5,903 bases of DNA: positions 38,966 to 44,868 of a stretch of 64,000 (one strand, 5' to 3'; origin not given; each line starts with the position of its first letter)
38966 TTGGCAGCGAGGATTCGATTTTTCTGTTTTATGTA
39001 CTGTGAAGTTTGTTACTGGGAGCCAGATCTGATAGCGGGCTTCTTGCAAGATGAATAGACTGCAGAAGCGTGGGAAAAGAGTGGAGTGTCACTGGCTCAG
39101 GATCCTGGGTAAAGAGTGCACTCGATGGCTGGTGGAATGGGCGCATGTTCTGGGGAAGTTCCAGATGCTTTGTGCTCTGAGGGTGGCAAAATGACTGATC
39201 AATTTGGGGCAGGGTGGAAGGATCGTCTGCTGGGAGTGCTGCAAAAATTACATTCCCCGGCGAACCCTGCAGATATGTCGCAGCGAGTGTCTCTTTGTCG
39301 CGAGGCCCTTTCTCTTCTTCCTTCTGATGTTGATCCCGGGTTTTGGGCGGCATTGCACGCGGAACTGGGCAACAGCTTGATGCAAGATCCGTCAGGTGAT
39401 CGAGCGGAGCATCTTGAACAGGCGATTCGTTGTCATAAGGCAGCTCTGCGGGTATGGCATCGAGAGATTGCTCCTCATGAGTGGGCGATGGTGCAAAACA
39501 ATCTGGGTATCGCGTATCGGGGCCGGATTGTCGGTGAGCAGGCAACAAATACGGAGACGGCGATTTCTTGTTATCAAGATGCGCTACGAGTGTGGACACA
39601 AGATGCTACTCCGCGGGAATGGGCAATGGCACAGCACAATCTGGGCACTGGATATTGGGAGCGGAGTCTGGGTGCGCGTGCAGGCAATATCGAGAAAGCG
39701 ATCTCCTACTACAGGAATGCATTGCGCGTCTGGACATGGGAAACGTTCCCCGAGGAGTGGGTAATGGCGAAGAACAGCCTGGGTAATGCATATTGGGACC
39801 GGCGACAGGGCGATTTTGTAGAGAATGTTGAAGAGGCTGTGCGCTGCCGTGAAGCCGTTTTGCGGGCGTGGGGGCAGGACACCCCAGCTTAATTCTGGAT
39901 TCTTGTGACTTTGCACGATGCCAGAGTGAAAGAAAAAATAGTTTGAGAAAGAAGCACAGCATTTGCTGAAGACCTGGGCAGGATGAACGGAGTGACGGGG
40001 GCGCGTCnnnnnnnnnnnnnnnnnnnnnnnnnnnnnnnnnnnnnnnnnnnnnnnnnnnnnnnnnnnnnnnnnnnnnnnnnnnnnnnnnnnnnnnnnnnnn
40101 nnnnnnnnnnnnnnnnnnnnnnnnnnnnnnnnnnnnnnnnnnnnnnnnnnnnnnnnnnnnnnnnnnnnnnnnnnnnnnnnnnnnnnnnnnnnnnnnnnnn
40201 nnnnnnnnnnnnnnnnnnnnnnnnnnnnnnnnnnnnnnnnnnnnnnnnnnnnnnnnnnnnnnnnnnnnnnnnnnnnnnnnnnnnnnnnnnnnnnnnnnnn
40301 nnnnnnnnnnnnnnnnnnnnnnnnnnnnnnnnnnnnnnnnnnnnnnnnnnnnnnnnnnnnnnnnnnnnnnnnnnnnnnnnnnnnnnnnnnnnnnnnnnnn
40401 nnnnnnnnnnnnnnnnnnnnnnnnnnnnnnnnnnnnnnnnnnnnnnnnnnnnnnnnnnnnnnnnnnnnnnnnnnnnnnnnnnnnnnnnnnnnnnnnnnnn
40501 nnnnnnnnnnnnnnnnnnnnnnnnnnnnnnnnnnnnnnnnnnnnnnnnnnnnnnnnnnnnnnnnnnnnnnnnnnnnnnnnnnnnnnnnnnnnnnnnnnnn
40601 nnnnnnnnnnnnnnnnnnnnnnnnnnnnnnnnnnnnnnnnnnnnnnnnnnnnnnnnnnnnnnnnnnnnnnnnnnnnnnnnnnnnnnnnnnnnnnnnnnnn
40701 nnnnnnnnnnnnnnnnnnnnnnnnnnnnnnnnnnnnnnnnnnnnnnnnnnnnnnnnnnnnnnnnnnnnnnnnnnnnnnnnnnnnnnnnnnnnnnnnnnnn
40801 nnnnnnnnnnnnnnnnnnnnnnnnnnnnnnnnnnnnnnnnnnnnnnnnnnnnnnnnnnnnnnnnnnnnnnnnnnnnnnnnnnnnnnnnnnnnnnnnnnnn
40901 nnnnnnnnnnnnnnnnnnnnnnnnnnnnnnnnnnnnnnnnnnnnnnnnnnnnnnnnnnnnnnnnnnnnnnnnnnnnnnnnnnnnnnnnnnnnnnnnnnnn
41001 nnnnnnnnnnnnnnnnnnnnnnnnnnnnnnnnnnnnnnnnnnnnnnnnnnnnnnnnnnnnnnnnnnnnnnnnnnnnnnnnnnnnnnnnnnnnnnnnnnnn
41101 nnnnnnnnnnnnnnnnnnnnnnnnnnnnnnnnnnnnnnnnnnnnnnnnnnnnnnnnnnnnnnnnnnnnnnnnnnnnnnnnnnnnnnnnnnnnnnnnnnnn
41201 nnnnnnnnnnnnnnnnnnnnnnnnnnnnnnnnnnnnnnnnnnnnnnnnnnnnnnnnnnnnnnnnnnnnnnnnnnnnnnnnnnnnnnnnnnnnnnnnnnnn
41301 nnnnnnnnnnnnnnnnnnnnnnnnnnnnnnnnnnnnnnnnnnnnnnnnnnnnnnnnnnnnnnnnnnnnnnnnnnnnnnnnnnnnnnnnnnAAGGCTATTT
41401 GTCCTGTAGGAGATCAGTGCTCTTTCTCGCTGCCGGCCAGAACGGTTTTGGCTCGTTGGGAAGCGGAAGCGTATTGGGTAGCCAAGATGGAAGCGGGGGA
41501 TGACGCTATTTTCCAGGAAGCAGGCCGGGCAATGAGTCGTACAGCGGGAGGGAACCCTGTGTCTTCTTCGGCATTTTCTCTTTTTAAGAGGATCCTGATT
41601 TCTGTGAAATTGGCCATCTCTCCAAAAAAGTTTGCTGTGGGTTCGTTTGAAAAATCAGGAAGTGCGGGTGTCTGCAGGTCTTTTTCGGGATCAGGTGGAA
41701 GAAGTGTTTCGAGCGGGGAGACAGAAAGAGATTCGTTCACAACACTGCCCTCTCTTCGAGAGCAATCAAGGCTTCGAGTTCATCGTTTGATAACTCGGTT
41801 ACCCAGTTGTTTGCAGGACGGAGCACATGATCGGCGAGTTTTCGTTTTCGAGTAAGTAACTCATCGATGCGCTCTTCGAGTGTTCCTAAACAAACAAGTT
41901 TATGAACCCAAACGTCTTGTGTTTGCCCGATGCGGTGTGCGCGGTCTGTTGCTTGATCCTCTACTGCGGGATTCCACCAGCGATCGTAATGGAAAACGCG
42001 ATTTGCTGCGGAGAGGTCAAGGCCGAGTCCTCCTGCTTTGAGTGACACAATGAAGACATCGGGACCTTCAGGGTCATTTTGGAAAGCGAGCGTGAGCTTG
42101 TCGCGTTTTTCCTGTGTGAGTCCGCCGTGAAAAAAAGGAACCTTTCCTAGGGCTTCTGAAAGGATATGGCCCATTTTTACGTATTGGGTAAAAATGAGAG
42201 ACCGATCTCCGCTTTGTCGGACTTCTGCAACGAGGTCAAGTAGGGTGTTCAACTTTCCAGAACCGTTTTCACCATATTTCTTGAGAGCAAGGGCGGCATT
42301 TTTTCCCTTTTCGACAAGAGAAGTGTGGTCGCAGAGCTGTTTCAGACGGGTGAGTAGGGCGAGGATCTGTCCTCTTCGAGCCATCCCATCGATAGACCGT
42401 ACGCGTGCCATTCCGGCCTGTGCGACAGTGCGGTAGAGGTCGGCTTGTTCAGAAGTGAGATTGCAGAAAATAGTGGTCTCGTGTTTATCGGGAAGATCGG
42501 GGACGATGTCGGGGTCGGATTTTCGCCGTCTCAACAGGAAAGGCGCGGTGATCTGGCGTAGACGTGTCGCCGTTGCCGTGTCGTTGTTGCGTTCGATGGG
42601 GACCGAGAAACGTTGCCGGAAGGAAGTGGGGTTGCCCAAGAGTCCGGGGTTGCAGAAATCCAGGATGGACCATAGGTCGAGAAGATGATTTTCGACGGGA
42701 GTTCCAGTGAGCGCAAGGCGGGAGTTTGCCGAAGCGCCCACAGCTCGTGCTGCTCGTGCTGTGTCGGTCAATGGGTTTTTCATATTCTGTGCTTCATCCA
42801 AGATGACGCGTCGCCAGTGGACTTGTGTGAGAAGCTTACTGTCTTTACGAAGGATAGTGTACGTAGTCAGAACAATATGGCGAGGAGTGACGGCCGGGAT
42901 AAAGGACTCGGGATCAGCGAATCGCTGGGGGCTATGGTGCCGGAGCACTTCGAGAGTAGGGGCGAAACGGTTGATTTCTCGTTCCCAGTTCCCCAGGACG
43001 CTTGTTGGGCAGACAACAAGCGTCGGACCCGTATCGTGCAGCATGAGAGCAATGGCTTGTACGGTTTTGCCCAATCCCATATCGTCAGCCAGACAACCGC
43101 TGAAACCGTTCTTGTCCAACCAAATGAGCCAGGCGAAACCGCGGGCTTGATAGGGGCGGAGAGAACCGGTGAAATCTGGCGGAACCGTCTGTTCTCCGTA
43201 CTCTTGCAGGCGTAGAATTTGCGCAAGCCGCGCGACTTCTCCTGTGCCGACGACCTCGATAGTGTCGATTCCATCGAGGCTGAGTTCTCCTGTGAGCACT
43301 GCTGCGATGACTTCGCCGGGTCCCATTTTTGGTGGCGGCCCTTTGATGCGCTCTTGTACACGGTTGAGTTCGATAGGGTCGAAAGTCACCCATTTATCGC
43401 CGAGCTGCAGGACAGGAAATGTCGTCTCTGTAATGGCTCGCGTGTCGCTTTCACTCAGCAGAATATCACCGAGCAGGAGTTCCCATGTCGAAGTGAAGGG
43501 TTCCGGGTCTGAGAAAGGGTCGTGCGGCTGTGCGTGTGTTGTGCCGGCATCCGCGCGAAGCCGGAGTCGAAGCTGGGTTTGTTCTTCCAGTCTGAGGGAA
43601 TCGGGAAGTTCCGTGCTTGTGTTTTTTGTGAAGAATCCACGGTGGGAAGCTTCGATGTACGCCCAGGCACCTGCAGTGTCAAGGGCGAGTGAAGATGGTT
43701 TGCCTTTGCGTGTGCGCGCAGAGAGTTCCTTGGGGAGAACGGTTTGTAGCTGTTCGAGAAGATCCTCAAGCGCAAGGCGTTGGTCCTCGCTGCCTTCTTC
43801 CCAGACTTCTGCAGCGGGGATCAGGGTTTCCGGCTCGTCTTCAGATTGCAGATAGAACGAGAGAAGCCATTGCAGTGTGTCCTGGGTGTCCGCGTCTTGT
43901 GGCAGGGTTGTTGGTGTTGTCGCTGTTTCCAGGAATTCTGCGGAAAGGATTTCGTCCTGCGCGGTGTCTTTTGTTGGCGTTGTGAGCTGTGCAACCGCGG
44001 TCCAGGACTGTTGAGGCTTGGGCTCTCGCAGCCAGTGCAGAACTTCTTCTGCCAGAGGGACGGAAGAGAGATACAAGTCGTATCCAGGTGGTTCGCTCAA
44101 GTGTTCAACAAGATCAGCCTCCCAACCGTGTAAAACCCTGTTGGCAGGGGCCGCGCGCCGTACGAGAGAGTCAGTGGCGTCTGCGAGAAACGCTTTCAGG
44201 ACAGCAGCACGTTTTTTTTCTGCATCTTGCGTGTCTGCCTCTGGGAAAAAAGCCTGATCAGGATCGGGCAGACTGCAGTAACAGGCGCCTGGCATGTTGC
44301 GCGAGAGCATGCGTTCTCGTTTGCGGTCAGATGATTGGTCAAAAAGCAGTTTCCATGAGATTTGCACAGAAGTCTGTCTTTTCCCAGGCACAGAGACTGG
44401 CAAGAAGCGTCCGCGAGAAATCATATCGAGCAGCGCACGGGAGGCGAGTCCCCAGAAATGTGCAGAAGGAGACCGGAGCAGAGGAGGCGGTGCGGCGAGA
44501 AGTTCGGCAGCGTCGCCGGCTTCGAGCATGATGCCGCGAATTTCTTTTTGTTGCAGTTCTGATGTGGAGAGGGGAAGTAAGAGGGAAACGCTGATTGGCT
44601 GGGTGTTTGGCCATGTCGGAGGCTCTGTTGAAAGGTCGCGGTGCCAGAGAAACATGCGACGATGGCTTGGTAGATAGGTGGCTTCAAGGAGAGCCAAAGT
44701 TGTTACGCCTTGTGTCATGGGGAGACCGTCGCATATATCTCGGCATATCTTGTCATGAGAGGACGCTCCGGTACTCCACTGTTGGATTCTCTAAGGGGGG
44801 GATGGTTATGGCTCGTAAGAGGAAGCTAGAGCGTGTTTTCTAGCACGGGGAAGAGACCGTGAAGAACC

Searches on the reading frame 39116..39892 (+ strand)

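Call 53: search_protein_families(library=pfam, proteins=[window:39116-39892:+], max_evalue=0.00001)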
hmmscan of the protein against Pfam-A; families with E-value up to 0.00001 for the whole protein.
window:39116-39892:+ (258 aa): 2 families
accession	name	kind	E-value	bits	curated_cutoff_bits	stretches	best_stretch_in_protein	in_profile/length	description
PF13424.12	TPR_12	-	1.9e-09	38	30.1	0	100-135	19-56/77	Tetratricopeptide repeat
PF00515.34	TPR_1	-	4.8e-06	26.6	27.8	0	189-204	14-29/34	Tetratricopeptide repeat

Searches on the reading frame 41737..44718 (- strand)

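Call 53: search_protein_families(library=pfam, proteins=[window:41737-44718:-], max_evalue=0.00001)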
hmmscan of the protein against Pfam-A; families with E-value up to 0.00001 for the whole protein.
window:41737-44718:- (993 aa): 3 families
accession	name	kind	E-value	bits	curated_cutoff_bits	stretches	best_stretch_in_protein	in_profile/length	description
PF00176.29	SNF2-rel_dom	-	1.7e-70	237.8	24.9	1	523-800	1-289/290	SNF2-related domain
PF00271.37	Helicase_C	-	1.1e-19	71.1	23.5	1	822-931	2-110/110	Helicase conserved C-terminal domain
PF12419.13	DUF3670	-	3.5e-13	49.8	27.6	1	340-473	2-134/136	SNF2 Helicase protein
